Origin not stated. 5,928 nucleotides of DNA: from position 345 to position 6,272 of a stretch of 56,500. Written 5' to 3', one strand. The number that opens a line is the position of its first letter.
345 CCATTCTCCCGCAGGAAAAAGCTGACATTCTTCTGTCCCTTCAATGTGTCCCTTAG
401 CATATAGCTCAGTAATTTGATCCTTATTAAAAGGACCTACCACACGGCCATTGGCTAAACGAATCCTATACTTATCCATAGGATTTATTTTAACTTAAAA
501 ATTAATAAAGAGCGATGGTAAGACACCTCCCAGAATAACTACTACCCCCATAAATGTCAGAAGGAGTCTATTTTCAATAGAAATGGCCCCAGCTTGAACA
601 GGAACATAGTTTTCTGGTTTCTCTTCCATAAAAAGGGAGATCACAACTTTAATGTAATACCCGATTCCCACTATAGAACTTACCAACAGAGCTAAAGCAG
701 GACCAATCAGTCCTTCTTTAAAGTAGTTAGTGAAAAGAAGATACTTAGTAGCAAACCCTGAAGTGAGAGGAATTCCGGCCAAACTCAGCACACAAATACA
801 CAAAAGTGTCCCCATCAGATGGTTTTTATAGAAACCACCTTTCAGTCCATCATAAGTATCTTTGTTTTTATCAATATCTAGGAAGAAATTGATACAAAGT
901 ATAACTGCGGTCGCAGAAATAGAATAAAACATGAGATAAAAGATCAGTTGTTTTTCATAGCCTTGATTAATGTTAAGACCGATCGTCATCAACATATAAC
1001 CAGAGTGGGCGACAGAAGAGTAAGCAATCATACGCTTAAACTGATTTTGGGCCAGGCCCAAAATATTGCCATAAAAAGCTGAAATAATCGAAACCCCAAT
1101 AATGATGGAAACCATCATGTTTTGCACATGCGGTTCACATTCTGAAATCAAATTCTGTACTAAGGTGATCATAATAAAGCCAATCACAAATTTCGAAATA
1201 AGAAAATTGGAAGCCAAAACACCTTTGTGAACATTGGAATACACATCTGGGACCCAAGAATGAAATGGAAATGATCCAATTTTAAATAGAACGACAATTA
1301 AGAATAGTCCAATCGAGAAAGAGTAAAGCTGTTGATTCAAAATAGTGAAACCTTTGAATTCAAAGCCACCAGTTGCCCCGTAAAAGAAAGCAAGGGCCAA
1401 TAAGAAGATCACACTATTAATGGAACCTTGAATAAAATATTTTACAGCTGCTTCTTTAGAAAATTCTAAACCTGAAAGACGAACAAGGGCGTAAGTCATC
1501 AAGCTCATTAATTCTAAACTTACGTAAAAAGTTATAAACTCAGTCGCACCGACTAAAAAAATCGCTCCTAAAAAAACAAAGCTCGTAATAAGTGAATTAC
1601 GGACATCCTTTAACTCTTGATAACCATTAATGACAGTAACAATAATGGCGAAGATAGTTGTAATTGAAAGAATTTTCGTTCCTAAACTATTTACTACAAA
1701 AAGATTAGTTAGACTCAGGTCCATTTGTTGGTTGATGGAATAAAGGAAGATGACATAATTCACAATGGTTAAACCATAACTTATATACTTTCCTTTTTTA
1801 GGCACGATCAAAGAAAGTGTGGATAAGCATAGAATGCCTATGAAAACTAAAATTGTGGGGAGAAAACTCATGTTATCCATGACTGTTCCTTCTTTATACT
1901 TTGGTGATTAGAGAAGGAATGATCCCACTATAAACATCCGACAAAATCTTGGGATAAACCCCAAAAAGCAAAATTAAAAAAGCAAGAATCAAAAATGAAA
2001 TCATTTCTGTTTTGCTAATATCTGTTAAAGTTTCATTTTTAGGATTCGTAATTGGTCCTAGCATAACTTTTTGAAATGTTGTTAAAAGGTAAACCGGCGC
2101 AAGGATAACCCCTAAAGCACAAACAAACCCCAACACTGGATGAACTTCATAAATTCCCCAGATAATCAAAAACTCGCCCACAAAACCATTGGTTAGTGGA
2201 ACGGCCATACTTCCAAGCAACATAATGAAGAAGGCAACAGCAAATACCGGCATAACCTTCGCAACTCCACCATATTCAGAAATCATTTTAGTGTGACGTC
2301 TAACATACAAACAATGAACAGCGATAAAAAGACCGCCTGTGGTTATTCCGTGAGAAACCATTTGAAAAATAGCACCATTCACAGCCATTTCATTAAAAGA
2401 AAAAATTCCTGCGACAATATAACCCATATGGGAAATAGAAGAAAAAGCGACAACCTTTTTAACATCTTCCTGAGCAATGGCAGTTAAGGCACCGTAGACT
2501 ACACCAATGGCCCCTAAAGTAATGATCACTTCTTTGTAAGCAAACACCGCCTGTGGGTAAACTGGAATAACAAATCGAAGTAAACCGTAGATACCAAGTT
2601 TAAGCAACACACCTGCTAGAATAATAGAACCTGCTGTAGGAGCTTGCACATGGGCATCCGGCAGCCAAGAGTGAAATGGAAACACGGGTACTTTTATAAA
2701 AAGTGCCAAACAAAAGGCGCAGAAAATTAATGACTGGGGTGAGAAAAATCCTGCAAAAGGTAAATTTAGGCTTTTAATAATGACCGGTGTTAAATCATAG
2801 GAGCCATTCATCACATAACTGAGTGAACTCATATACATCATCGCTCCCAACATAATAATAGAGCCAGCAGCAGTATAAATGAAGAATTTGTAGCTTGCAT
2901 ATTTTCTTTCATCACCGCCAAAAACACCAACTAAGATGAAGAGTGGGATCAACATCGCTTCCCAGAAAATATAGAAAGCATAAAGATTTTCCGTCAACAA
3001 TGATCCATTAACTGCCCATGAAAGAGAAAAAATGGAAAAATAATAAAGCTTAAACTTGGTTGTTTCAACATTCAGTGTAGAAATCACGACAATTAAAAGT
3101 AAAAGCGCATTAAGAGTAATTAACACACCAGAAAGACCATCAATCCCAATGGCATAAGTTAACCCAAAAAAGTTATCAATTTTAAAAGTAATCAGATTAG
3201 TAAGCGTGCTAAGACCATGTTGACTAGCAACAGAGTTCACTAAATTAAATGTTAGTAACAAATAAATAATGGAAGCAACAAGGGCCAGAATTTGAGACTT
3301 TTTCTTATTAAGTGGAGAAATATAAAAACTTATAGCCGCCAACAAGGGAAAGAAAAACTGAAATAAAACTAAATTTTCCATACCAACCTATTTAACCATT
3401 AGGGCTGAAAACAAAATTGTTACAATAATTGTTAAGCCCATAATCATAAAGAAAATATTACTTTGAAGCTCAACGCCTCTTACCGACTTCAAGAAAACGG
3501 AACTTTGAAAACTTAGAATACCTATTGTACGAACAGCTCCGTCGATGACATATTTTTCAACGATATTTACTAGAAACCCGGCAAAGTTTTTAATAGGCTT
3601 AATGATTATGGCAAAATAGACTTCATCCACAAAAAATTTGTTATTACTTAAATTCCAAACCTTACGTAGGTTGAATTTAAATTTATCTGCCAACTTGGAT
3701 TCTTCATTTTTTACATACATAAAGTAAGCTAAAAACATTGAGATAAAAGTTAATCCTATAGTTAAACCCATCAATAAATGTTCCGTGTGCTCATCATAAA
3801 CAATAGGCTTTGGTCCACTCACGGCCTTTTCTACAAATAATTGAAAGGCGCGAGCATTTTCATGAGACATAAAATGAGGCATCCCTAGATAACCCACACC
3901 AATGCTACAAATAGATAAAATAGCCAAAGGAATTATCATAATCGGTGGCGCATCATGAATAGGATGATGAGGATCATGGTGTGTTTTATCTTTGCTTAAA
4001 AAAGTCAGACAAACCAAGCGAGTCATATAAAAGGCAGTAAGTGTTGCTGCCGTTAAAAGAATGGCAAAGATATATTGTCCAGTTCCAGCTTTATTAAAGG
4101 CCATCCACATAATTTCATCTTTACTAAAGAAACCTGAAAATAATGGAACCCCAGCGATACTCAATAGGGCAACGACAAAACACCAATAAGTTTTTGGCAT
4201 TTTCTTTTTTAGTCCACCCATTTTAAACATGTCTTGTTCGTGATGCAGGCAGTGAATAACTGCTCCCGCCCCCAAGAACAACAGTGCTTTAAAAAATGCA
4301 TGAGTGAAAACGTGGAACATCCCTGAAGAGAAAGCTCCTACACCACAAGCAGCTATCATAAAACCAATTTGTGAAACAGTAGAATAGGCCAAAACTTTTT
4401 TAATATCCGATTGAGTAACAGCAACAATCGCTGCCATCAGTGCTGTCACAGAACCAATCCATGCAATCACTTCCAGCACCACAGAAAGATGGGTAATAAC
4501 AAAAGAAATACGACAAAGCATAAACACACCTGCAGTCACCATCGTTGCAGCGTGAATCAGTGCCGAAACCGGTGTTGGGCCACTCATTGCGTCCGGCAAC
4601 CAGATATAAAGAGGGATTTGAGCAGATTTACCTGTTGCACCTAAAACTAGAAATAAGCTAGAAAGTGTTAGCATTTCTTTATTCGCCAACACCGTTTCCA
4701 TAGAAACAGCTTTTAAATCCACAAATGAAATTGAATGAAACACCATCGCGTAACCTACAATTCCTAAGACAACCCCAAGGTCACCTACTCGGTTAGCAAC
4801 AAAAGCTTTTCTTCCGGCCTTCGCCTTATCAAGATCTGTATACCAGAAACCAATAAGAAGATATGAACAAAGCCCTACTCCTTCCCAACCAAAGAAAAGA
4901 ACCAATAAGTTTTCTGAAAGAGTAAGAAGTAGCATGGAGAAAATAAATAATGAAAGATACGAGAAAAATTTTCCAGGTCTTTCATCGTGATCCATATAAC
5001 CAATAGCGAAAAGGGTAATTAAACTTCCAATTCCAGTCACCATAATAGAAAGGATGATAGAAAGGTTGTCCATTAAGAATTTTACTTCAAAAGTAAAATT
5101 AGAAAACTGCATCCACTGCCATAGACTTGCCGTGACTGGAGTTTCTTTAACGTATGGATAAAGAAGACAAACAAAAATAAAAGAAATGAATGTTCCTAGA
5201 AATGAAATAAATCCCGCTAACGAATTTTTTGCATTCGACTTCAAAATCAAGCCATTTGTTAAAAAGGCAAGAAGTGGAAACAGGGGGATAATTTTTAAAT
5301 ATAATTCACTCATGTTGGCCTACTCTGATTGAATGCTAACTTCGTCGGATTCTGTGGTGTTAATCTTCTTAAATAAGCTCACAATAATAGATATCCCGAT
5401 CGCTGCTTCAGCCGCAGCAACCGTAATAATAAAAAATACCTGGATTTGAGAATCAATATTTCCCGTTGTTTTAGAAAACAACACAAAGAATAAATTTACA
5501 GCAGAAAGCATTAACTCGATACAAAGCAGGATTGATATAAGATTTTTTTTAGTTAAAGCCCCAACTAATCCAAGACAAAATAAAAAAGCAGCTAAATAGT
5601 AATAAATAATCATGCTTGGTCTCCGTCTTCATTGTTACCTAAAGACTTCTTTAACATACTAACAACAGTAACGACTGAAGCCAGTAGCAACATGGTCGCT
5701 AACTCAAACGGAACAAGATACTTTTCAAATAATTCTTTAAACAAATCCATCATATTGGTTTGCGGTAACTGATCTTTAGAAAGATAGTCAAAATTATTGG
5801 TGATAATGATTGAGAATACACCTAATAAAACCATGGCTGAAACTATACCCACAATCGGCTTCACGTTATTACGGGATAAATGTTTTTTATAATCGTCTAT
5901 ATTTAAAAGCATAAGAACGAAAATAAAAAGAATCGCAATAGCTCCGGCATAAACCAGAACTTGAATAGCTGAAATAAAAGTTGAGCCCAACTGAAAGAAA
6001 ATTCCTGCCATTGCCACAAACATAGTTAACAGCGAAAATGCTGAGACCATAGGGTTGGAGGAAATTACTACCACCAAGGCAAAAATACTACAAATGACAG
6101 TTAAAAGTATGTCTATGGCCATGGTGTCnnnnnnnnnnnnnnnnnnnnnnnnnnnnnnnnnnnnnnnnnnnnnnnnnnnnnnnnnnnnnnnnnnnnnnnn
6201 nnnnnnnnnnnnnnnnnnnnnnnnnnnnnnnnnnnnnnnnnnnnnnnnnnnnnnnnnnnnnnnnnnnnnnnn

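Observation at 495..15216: Fourteen-gene operon made of two divergent complex-I membrane arms (nuoA-H-J-K-L-M-N twice) with no peripheral-arm genes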

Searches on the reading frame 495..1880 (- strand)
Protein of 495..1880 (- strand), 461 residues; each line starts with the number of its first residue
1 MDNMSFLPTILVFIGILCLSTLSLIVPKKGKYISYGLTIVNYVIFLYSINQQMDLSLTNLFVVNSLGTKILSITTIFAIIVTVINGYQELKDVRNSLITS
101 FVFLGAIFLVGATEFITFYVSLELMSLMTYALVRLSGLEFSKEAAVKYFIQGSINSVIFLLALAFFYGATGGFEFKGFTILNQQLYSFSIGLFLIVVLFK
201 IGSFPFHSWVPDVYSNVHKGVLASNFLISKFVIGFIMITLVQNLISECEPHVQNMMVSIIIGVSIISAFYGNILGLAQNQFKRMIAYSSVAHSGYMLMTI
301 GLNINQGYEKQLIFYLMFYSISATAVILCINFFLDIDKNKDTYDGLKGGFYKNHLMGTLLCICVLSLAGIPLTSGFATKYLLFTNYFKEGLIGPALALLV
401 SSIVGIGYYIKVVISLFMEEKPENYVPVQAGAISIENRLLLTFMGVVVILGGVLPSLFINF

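Call 4: search_protein_families(library=pfam, proteins=[window:495-1880:-])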
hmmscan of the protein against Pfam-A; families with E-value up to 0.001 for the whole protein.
window:495-1880:- (461 aa): 1 family
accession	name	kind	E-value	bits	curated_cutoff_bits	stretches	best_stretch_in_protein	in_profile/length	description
PF00361.26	Proton_antipo_M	-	1.1e-45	156.6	21.5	1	112-402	1-291/294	NADH:quinone oxidoreductase/Mrp antiporter, TM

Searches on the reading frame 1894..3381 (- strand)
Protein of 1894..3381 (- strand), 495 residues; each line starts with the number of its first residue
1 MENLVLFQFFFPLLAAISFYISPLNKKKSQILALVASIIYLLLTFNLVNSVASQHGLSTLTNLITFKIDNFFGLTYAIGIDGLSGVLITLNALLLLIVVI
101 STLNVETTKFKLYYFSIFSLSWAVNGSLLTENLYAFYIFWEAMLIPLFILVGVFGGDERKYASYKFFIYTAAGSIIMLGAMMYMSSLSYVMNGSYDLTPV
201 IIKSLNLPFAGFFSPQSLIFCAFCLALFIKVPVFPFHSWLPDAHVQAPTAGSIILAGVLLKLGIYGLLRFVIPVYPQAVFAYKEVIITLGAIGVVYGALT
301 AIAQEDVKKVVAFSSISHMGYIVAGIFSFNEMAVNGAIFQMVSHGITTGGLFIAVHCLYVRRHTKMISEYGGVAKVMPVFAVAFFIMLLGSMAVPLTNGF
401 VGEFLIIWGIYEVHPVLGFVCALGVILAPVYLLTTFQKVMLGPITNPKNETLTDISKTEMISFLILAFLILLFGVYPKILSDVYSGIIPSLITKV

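Call 4: search_protein_families(library=pfam, proteins=[window:1894-3381:-])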
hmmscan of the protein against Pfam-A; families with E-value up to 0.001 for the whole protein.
window:1894-3381:- (495 aa): 1 family
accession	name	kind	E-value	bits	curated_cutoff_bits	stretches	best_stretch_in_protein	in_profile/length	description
PF00361.26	Proton_antipo_M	-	1.9e-73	247.7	21.5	1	131-421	2-286/294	NADH:quinone oxidoreductase/Mrp antiporter, TM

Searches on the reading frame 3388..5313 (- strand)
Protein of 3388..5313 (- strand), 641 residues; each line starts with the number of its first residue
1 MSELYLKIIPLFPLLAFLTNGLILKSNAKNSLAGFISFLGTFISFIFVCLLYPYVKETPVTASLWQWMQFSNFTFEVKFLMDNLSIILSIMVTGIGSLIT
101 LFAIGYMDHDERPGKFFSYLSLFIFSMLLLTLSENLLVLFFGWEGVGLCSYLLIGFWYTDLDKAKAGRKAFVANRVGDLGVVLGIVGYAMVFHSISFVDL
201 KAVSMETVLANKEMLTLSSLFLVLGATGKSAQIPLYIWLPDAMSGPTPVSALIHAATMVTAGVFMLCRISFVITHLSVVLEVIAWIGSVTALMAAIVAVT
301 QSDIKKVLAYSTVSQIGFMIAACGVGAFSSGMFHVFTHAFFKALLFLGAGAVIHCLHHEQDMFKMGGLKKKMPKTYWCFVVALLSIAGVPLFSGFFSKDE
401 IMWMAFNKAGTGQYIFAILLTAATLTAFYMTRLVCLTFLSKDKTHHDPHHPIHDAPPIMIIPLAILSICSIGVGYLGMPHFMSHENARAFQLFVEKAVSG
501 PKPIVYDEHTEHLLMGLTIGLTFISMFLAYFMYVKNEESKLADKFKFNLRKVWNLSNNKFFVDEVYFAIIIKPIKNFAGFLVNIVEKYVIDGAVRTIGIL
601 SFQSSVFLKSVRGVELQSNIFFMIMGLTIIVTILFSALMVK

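Call 4: search_protein_families(library=pfam, proteins=[window:3388-5313:-])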
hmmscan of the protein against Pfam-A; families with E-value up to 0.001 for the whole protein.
window:3388-5313:- (641 aa): 2 families
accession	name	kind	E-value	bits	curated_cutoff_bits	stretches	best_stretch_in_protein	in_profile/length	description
PF00361.26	Proton_antipo_M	-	8.4e-80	268.5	21.5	1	133-420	1-288/294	NADH:quinone oxidoreductase/Mrp antiporter, TM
PF00662.26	Proton_antipo_N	-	6.1e-16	58.5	24.5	1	67-117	1-51/51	NADH-Ubiquinone oxidoreductase (complex I), chain 5 N-terminus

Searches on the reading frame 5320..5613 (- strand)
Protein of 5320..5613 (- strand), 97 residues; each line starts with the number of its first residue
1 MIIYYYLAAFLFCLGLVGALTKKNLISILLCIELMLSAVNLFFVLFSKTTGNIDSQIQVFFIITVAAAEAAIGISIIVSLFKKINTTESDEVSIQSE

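Call 4: search_protein_families(library=pfam, proteins=[window:5320-5613:-])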
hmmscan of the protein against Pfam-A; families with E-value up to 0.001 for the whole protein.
window:5320-5613:- (97 aa): 1 family
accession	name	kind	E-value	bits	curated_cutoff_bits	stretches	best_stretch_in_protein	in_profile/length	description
PF00420.29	Oxidored_q2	-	2e-27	95.2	26.1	1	3-93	1-91/95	NADH-ubiquinone/plastoquinone oxidoreductase chain 4L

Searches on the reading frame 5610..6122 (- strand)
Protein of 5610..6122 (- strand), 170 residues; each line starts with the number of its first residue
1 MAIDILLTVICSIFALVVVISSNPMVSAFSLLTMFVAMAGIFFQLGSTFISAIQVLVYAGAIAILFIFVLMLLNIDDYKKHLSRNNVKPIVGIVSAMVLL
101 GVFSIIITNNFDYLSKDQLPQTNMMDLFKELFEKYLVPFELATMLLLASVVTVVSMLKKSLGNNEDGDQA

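Call 4: search_protein_families(library=pfam, proteins=[window:5610-6122:-])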
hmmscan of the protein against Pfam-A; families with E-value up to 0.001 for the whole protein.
window:5610-6122:- (170 aa): 1 family
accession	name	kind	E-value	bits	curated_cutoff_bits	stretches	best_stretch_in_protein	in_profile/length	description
PF00499.25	Oxidored_q3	-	2.2e-32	112.2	33.2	1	14-154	1-144/146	NADH-ubiquinone/plastoquinone oxidoreductase chain 6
